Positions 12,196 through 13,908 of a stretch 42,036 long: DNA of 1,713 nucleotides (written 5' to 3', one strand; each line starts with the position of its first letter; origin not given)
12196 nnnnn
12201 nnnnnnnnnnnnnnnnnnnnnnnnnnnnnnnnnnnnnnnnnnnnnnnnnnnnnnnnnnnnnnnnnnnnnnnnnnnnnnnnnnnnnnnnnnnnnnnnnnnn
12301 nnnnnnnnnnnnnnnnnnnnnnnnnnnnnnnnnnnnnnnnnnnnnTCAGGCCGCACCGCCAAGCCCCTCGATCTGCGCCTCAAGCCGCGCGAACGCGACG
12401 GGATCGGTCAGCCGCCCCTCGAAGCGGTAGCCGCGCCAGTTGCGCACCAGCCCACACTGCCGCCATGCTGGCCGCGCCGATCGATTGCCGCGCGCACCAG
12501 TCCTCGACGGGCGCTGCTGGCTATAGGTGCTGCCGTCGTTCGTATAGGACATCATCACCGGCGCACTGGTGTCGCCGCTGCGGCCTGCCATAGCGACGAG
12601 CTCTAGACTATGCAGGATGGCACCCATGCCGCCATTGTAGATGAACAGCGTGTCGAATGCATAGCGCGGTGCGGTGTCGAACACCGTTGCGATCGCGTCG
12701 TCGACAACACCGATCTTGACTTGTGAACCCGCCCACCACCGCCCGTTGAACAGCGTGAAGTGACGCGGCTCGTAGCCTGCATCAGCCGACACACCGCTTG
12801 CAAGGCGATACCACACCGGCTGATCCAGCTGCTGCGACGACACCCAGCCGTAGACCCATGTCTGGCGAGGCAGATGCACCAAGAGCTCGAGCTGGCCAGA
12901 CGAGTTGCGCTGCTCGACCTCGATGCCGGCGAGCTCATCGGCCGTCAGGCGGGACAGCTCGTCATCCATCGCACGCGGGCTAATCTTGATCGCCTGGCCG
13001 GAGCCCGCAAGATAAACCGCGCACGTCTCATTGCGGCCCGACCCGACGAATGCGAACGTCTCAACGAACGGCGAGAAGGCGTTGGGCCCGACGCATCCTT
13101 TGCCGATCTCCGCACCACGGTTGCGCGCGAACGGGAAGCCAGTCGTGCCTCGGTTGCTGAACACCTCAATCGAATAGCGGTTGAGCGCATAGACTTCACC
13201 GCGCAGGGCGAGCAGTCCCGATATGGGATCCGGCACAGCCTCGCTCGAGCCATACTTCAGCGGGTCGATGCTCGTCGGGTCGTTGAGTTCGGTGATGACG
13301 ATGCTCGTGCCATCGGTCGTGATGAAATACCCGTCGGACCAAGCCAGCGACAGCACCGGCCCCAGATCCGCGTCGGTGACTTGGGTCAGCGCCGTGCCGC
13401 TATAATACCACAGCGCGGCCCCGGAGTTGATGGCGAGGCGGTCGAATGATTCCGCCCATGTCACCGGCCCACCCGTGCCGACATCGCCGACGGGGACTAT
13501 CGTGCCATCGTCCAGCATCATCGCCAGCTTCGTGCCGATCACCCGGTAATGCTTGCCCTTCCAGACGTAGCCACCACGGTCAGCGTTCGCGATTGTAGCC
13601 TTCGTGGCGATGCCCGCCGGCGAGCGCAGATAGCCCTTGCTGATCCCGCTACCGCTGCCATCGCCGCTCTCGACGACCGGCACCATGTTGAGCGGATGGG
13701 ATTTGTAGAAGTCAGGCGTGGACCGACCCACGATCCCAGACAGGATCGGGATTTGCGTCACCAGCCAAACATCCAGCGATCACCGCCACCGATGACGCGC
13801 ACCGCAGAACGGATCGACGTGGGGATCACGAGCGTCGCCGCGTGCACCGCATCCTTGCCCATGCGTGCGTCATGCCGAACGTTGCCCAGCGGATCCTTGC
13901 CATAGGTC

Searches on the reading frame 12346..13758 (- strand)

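Call 86: search_protein_families(library=pfam, proteins=[window:12346-13758:-], max_evalue=0.001)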
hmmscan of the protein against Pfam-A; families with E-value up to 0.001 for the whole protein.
window:12346-13758:- (470 aa): 1 family
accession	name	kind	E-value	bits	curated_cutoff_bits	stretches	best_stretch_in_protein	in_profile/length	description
PF11134.13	Phage_stabilise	-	1.8e-20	73.5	25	1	35-461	31-466/469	Phage stabilisation protein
